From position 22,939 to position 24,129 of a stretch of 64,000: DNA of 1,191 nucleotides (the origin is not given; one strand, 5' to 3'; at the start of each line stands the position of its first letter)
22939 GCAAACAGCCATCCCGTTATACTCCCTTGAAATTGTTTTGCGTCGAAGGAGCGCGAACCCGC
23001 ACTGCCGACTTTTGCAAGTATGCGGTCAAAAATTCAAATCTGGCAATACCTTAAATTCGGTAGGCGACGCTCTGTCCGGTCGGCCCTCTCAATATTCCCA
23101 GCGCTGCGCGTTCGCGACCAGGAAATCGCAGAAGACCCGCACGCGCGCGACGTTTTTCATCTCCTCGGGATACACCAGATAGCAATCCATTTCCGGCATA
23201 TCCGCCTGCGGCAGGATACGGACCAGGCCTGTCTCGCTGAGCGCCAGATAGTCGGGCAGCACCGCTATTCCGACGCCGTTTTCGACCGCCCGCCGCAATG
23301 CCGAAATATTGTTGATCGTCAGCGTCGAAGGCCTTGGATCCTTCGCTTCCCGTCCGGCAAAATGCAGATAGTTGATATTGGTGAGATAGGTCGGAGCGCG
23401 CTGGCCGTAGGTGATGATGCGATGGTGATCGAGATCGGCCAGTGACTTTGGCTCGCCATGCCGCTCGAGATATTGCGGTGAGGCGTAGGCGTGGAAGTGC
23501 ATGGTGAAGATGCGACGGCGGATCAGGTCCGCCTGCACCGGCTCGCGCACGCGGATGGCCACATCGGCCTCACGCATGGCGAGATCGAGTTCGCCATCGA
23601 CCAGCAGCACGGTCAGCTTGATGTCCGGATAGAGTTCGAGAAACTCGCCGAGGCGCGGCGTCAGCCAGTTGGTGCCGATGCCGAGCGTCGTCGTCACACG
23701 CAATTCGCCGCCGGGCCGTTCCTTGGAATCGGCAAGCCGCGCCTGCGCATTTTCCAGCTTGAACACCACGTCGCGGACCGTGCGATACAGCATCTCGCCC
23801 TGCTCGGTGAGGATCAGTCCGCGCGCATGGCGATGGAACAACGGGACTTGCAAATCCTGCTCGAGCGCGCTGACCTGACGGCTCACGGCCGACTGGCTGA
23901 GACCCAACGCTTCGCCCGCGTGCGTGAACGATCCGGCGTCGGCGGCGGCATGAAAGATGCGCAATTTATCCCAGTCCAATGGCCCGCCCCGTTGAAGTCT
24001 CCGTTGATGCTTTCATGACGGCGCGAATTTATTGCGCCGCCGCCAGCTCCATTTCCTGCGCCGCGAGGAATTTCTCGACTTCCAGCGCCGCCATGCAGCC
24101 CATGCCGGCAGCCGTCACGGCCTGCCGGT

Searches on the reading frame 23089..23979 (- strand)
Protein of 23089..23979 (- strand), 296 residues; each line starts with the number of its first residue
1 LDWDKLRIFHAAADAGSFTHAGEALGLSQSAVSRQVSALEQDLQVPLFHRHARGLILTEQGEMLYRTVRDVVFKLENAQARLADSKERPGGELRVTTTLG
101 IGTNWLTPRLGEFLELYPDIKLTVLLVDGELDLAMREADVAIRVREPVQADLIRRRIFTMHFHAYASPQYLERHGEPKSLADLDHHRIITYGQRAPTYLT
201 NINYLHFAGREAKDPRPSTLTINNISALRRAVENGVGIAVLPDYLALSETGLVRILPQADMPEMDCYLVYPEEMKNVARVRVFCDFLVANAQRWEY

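Call 29: search_protein_families(library=ncbifam, proteins=[window:23089-23979:-], max_evalue=1e-10)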
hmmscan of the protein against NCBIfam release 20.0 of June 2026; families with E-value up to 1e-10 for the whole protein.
window:23089-23979:- (296 aa): 38 families (the best 25 are shown)
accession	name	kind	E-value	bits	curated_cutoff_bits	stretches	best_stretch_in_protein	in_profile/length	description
NF040888.1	trans_reg_YafC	equivalog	7.2e-51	172.8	470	1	4-289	6-291/293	DNA-binding transcriptional regulator YafC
NF008352.0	PRK11139.1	subfamily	5.8e-48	163.5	288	1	6-293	11-294/305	transcriptional regulator GcvA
TIGR03418.1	chol_sulf_TF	equivalog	2.8e-41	141.4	324.8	1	2-289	2-290/291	choline sulfate utilization transcriptional regulator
NF007315.1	PRK09801.1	equivalog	1.7e-34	119.2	398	1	6-293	11-298/301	L-tartrate utilization transcriptional activator TtdR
NF007491.0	PRK10086.1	equivalog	6.5e-34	117.2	316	1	4-292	20-310/313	DNA-binding transcriptional regulator DsdC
NF040786.1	LysR_Sec_metab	equivalog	2e-31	109.1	250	1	1-287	1-294/298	selenium metabolism-associated LysR family transcriptional regulator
TIGR03339.1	phn_lysR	subfamily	2.2e-30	105.9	341.1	1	5-285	1-277/279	aminoethylphosphonate catabolism associated LysR family transcriptional regulator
NF008416.0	PRK11242.1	equivalog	5.8e-28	98.1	277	1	5-292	5-292/300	transcriptional regulator CynR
NF011573.0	PRK14997.1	equivalog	5.4e-27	94.7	380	1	6-293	9-299/303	LysR family transcriptional regulator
NF007917.1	PRK10632.1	equivalog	8.8e-27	94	425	1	6-288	7-289/303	HTH-type transcriptional activator AaeR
TIGR02036.1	dsdC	equivalog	1e-25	90.4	352.4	1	4-189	11-194/302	DNA-binding transcriptional regulator DsdC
NF053705.1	TransRegGltCGpos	equivalog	4.5e-22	78.6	350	1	1-288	1-290/300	glutamate biosynthesis transcriptional regulator GltC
NF041130.1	PenR_Burk_TF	exception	2.5e-21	76.1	625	1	4-187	11-192/292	beta-lactamase transcriptional regulator PenR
NF058504.1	TransRegCcpCBac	equivalog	1.7e-20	73.6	400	1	2-287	2-284/287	transcriptional regulator CcpC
NF047520.1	trans_act_CidR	equivalog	4.6e-20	72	415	1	1-244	1-243/292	cidABC operon transcriptional activator CidR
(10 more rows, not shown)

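Call 32: find_homologous_proteins(query=window:23089-23979:-, max_evalue=1e-60)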
Query window:23089-23979:- (296 aa): 7961 proteins with E <= 1e-60 among 8000 candidates; the best 120 are listed.
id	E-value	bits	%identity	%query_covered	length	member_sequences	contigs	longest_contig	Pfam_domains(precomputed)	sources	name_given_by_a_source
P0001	1.9e-187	639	96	100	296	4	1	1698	PF00126.34,PF03466.26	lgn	-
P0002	1.6e-186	636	95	100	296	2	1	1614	PF00126.34,PF03466.26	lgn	-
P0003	1.8e-181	620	94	100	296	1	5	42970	PF00126.34,PF03466.26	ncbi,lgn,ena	-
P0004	3.7e-181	619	93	100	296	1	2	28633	PF00126.34,PF03466.26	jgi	jgi:DNA-binding transcriptional LysR family regulator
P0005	1.5e-180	617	93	100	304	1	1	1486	PF00126.34,PF03466.26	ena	-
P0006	1.5e-180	617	93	100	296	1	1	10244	PF00126.34,PF03466.26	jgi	jgi:DNA-binding transcriptional LysR family regulator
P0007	1.7e-179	613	92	100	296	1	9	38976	PF00126.34,PF03466.26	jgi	jgi:DNA-binding transcriptional LysR family regulator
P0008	3.1e-179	612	93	100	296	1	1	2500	PF00126.34,PF03466.26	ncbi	-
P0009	8.7e-178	608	91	100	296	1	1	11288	PF00126.34,PF03466.26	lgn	-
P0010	5.4e-177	605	92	100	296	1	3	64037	PF00126.34,PF03466.26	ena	-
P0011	1.1e-176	604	91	100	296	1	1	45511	PF00126.34,PF03466.26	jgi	jgi:DNA-binding transcriptional LysR family regulator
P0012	3.7e-174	596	90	100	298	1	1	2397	PF00126.34,PF03466.26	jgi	jgi:DNA-binding transcriptional LysR family regulator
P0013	3.0e-173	593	90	100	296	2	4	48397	PF00126.34,PF03466.26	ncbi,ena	-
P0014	8.9e-168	575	85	100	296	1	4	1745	PF00126.34,PF03466.26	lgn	-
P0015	5.1e-167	572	87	100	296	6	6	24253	PF00126.34,PF03466.26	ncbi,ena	-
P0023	1.2e-165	568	85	100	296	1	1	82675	PF00126.34,PF03466.26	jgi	jgi:DNA-binding transcriptional LysR family regulator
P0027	5.5e-162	556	82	100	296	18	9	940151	PF00126.34,PF03466.26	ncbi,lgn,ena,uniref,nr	ncbi:LysR family transcriptional regulator [Methylocella sp. CPCC 101449]|uniref:LysR family transcr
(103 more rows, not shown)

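Call 33: find_encoding_contigs(protein=P0003, flank=10000, max_places=3)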
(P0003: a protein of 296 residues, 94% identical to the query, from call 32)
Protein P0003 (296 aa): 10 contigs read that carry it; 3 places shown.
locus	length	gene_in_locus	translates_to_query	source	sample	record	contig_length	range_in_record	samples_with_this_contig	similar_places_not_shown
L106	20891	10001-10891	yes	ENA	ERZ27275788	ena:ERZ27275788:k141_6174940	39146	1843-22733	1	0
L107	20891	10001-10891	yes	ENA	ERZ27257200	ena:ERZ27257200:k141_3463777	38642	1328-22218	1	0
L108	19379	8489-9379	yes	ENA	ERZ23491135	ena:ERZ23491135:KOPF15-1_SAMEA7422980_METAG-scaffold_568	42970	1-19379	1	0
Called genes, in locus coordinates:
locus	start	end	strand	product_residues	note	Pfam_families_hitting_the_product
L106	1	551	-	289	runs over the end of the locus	PF20245:DUF6600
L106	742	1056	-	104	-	-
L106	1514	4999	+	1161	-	PF25596:CPSase_L_D1, PF02786:CPSase_L_D2, PF15632:ATPgrasp_Ter (faint), PF02787:CPSase_L_D3, PF25596:CPSase_L_D1, PF02786:CPSase_L_D2, PF02142:MGS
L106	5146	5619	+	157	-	PF03449:GreA_GreB_N, PF01272:GreA_GreB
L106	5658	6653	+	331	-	PF06258:Mito_fiss_Elm1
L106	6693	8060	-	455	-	PF03150:CCP_MauG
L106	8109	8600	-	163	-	-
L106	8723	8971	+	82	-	-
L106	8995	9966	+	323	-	PF00890:FAD_binding_2 (faint), PF01134:GIDA (faint), PF01266:DAO (faint), PF03486:HI0933_like (faint), PF07992:Pyr_redox_2, PF13738:Pyr_redox_3, PF00070:Pyr_redox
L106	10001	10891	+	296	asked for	PF00126:HTH_1, PF03466:LysR_substrate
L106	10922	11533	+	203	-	PF01810:LysE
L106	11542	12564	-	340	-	PF03401:TctC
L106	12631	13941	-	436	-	PF06808:DctM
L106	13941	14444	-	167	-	PF04290:DctQ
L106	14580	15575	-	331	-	PF03480:DctP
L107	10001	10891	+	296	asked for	PF00126:HTH_1, PF03466:LysR_substrate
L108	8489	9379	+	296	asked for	PF00126:HTH_1, PF03466:LysR_substrate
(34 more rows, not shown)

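Call 34: find_encoding_contigs(protein=P0010, flank=10000, max_places=3)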
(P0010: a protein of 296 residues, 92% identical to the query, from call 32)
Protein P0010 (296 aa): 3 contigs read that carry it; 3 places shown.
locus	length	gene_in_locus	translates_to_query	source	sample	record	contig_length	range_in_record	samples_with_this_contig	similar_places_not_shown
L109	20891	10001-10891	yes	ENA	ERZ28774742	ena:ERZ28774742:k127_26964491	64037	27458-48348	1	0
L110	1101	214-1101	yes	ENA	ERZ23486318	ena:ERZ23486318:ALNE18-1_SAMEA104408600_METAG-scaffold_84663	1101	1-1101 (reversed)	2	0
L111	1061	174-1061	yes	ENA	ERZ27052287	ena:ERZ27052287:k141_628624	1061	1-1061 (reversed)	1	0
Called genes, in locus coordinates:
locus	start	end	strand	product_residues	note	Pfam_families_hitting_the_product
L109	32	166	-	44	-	-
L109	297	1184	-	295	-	PF20245:DUF6600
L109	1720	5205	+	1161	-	PF25596:CPSase_L_D1, PF02222:ATP-grasp (faint), PF02786:CPSase_L_D2, PF15632:ATPgrasp_Ter (faint), PF02787:CPSase_L_D3, PF25596:CPSase_L_D1, PF02786:CPSase_L_D2, PF02142:MGS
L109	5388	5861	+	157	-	PF03449:GreA_GreB_N, PF01272:GreA_GreB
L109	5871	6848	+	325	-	PF06258:Mito_fiss_Elm1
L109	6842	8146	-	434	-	PF03150:CCP_MauG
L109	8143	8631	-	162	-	-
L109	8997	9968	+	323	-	PF00890:FAD_binding_2 (faint), PF01266:DAO (faint), PF03486:HI0933_like (faint), PF07992:Pyr_redox_2, PF13738:Pyr_redox_3, PF00070:Pyr_redox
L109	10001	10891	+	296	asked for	PF00126:HTH_1, PF03466:LysR_substrate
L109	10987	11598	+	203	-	PF01810:LysE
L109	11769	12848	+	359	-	PF03401:TctC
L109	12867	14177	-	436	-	PF06808:DctM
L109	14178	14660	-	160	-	PF04290:DctQ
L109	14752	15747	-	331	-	PF03480:DctP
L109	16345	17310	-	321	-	PF00174:Oxidored_molyb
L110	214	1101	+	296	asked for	PF00126:HTH_1, PF03466:LysR_substrate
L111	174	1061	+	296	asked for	PF00126:HTH_1, PF03466:LysR_substrate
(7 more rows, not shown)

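Call 35: find_encoding_contigs(protein=P0013, flank=10000, max_places=3)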
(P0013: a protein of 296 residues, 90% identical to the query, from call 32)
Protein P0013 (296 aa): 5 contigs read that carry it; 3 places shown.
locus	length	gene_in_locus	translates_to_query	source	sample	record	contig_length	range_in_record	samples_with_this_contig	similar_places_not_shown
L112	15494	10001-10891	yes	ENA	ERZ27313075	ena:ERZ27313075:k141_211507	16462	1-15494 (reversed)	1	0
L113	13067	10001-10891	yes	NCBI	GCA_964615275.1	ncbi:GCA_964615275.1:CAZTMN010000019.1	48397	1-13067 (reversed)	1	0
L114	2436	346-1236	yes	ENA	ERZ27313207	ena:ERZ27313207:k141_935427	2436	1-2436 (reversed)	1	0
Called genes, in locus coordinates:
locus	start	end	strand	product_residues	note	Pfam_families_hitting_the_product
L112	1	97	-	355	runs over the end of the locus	?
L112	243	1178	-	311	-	PF20245:DUF6600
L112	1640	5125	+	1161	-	PF25596:CPSase_L_D1, PF02222:ATP-grasp (faint), PF02786:CPSase_L_D2, PF02787:CPSase_L_D3, PF25596:CPSase_L_D1, PF02786:CPSase_L_D2, PF15632:ATPgrasp_Ter (weak), PF02142:MGS, +1 more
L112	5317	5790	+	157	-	PF03449:GreA_GreB_N, PF01272:GreA_GreB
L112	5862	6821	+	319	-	PF06258:Mito_fiss_Elm1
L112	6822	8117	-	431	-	PF03150:CCP_MauG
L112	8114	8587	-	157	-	PF13115:YtkA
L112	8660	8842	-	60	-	-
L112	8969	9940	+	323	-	PF00890:FAD_binding_2 (faint), PF01266:DAO (faint), PF03486:HI0933_like (faint), PF07992:Pyr_redox_2, PF13738:Pyr_redox_3, PF00070:Pyr_redox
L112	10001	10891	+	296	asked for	PF00126:HTH_1, PF03466:LysR_substrate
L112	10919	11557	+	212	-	PF01810:LysE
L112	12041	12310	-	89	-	PF06233:Usg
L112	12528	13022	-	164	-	PF13577:SnoaL_4, PF00866:Ring_hydroxyl_B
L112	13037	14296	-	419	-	PF00355:Rieske, PF00848:Ring_hydroxyl_A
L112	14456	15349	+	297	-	PF23023:Anti-Pycsar_Apyc1, PF00753:Lactamase_B, PF12706:Lactamase_B_2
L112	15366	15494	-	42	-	?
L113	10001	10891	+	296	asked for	PF00126:HTH_1, PF03466:LysR_substrate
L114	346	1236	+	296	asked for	PF00126:HTH_1, PF03466:LysR_substrate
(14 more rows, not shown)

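Call 38: find_encoding_contigs(protein=P0007, flank=10000, max_places=4)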
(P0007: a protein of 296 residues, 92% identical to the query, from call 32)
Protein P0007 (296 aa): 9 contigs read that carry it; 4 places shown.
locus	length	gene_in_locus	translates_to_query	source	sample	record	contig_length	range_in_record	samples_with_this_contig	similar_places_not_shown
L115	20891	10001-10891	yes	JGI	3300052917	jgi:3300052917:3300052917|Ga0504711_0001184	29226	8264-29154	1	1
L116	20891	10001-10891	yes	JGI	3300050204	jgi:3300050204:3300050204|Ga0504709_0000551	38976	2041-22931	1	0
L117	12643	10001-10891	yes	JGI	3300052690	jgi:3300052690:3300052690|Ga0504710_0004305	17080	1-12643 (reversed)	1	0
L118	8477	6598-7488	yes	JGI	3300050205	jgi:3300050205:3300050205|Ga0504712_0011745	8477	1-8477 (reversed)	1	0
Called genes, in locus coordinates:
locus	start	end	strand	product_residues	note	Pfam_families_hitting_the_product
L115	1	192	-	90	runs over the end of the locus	-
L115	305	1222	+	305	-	PF00126:HTH_1, PF03466:LysR_substrate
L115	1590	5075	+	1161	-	PF25596:CPSase_L_D1, PF02222:ATP-grasp (faint), PF02786:CPSase_L_D2, PF15632:ATPgrasp_Ter (faint), PF02787:CPSase_L_D3, PF25596:CPSase_L_D1, PF02786:CPSase_L_D2, PF02142:MGS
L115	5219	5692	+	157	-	PF03449:GreA_GreB_N, PF01272:GreA_GreB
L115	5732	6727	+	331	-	PF06258:Mito_fiss_Elm1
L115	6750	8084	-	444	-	PF03150:CCP_MauG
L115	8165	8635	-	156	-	PF13115:YtkA (weak)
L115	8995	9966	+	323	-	PF00890:FAD_binding_2 (faint), PF01134:GIDA (faint), PF01266:DAO (faint), PF03486:HI0933_like (faint), PF07992:Pyr_redox_2, PF13738:Pyr_redox_3, PF00070:Pyr_redox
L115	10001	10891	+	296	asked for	PF00126:HTH_1, PF03466:LysR_substrate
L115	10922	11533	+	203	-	PF01810:LysE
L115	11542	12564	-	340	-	PF03401:TctC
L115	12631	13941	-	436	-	PF06808:DctM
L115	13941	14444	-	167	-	PF04290:DctQ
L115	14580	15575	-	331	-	PF03480:DctP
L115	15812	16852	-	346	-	PF03401:TctC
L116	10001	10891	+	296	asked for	PF00126:HTH_1, PF03466:LysR_substrate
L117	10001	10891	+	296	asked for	PF00126:HTH_1, PF03466:LysR_substrate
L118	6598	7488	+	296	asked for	PF00126:HTH_1, PF03466:LysR_substrate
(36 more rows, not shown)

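Call 39: find_encoding_contigs(protein=P0015, flank=10000, max_places=3)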
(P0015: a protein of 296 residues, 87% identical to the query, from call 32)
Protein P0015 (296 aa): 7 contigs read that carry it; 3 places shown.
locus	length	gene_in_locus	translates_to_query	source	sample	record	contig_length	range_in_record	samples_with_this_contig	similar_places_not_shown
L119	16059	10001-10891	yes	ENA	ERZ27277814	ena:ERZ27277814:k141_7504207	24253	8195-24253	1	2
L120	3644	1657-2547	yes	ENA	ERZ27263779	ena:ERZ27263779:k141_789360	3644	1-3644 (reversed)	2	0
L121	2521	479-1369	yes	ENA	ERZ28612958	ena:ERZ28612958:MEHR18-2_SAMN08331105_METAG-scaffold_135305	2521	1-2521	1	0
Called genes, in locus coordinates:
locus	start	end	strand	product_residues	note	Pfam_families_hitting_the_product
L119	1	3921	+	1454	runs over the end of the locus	PF00353:HemolysinCabind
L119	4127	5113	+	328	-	PF03401:TctC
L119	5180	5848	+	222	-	PF09335:VTT_dom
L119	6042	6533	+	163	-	PF10399:UCR_Fe-S_N, PF00355:Rieske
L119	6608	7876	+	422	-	PF00033:Cytochrome_B, PF13631:Cytochrom_B_N_2, PF00032:Cytochrom_B_C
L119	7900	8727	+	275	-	PF02167:Cytochrom_C1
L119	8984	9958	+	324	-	PF01134:GIDA (faint), PF03486:HI0933_like (faint), PF07992:Pyr_redox_2, PF13738:Pyr_redox_3, PF00070:Pyr_redox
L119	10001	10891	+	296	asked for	PF00126:HTH_1, PF03466:LysR_substrate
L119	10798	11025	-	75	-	-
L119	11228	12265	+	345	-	PF13379:NMT1_2, PF04069:OpuAC, PF09084:NMT1, PF12974:Phosphonate-bd (weak)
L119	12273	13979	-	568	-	PF00528:BPD_transp_1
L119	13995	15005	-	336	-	PF01547:SBP_bac_1, PF13416:SBP_bac_8, PF13343:SBP_bac_6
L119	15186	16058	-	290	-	?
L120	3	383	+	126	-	?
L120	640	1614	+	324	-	PF01134:GIDA (faint), PF03486:HI0933_like (faint), PF07992:Pyr_redox_2, PF13738:Pyr_redox_3, PF00070:Pyr_redox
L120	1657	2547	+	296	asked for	PF00126:HTH_1, PF03466:LysR_substrate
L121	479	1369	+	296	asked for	PF00126:HTH_1, PF03466:LysR_substrate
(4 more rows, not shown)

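Call 40: find_encoding_contigs(protein=P0023, flank=10000, max_places=2)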
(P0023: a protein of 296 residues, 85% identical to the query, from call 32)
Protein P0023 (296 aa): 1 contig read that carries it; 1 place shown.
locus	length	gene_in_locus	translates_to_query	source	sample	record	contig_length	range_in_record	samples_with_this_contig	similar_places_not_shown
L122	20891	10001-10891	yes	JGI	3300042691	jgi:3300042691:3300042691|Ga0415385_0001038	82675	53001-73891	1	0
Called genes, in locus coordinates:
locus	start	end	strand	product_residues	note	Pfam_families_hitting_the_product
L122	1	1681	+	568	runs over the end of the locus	PF00528:BPD_transp_1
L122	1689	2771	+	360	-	PF00005:ABC_tran, PF13304:AAA_21 (faint), PF08402:TOBE_2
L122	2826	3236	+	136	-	PF04138:GtrA_DPMS_TM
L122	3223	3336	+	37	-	-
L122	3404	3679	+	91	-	PF09926:DUF2158 (weak)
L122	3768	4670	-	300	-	PF01218:Coprogen_oxidas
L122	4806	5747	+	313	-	PF03401:TctC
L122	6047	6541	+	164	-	PF10399:UCR_Fe-S_N, PF00355:Rieske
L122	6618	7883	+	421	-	PF00033:Cytochrome_B, PF13631:Cytochrom_B_N_2, PF00032:Cytochrom_B_C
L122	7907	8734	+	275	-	PF02167:Cytochrom_C1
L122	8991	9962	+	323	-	PF03486:HI0933_like (faint), PF07992:Pyr_redox_2, PF13738:Pyr_redox_3, PF00070:Pyr_redox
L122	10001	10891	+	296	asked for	PF00126:HTH_1, PF03466:LysR_substrate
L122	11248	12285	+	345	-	PF13379:NMT1_2, PF09084:NMT1, PF04069:OpuAC, PF12974:Phosphonate-bd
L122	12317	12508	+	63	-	-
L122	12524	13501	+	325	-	PF03401:TctC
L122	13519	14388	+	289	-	PF05853:BKACE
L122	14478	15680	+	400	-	PF02771:Acyl-CoA_dh_N (weak), PF08028:Acyl-CoA_dh_2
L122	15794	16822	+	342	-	PF03401:TctC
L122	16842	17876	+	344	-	PF03401:TctC (weak)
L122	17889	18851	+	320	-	PF01073:3Beta_HSD, PF01370:Epimerase, PF02719:Polysacc_synt_2 (weak), PF13460:NAD_binding_10, PF16363:GDP_Man_Dehyd, PF07993:NAD_binding_4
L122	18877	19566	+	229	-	PF00857:Isochorismatase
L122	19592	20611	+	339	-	PF00296:Bac_luciferase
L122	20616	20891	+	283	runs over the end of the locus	PF01522:Polysacc_deac_1 (weak)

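Call 41: find_encoding_contigs(protein=P0027, flank=10000, max_places=3)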
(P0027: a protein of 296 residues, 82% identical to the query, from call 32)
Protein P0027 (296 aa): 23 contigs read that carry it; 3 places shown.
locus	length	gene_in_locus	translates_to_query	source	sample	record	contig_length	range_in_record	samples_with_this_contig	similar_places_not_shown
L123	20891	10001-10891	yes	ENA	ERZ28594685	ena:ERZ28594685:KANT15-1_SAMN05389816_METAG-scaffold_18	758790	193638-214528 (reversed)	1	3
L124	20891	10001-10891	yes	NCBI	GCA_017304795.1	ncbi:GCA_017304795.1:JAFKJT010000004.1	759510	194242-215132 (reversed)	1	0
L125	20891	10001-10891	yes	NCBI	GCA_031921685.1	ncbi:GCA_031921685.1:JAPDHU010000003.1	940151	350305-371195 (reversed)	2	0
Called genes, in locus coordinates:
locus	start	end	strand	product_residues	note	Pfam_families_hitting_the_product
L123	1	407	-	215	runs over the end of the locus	PF00596:Aldolase_II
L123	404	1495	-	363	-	PF01008:IF-2B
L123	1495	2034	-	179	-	PF00156:Pribosyltran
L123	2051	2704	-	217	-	PF01048:PNP_UDP_1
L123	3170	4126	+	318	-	PF00174:Oxidored_molyb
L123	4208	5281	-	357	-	PF03462:PCRF, PF00472:RF-1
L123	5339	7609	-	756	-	PF01590:GAF, PF13185:GAF_2, PF05524:PEP-utilisers_N, PF00391:PEP-utilizers, PF02896:PEP-utilizers_C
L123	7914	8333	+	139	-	-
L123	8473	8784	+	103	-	-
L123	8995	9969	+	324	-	PF00890:FAD_binding_2 (faint), PF01134:GIDA (faint), PF03486:HI0933_like (faint), PF07992:Pyr_redox_2, PF13738:Pyr_redox_3, PF00070:Pyr_redox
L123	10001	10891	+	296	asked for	PF00126:HTH_1, PF03466:LysR_substrate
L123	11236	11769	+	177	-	PF02663:FmdE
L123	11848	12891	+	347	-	PF13379:NMT1_2, PF09084:NMT1, PF12974:Phosphonate-bd (faint), PF16868:NMT1_3 (weak)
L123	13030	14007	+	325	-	PF03401:TctC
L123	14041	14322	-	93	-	PF01906:YbjQ_1 (weak)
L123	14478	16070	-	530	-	PF02142:MGS, PF01808:AICARFT_IMPCHas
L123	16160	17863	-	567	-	PF07940:Hepar_II_III_C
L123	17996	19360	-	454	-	PF01029:NusB, PF01189:Methyltr_RsmB-F, PF13847:Methyltransf_31, PF13649:Methyltransf_25 (weak)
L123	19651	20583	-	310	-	PF01435:Peptidase_M48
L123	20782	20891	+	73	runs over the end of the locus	PF07896:DUF1674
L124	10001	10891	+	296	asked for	PF00126:HTH_1, PF03466:LysR_substrate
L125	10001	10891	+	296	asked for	PF00126:HTH_1, PF03466:LysR_substrate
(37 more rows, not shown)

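Call 62: search_solved_structures(query=window:23089-23979:-, max_evalue=1e-20, show_alignments=1)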
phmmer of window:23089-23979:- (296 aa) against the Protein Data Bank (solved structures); distinct sequences matched with E-value up to 1e-20: 6.
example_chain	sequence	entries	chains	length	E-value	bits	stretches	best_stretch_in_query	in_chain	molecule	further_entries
9hh1_A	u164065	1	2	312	1.2e-114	385.8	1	1-296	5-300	Transcriptional regulator, LysR family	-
3hhg_A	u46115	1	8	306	1.7e-34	122.7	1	4-289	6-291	Transcriptional regulator, LysR family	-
3szp_A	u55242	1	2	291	8.5e-32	113.9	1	2-289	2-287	Transcriptional regulator, LysR family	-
3t1b_A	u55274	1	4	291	1.6e-31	113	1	2-289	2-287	Transcriptional regulator, LysR family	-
3mz1_A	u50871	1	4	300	8.1e-31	110.6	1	6-289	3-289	Putative transcriptional regulator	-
8y6u_H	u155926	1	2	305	3.2e-23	85.7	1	5-291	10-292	Glycine cleavage system transcriptional activator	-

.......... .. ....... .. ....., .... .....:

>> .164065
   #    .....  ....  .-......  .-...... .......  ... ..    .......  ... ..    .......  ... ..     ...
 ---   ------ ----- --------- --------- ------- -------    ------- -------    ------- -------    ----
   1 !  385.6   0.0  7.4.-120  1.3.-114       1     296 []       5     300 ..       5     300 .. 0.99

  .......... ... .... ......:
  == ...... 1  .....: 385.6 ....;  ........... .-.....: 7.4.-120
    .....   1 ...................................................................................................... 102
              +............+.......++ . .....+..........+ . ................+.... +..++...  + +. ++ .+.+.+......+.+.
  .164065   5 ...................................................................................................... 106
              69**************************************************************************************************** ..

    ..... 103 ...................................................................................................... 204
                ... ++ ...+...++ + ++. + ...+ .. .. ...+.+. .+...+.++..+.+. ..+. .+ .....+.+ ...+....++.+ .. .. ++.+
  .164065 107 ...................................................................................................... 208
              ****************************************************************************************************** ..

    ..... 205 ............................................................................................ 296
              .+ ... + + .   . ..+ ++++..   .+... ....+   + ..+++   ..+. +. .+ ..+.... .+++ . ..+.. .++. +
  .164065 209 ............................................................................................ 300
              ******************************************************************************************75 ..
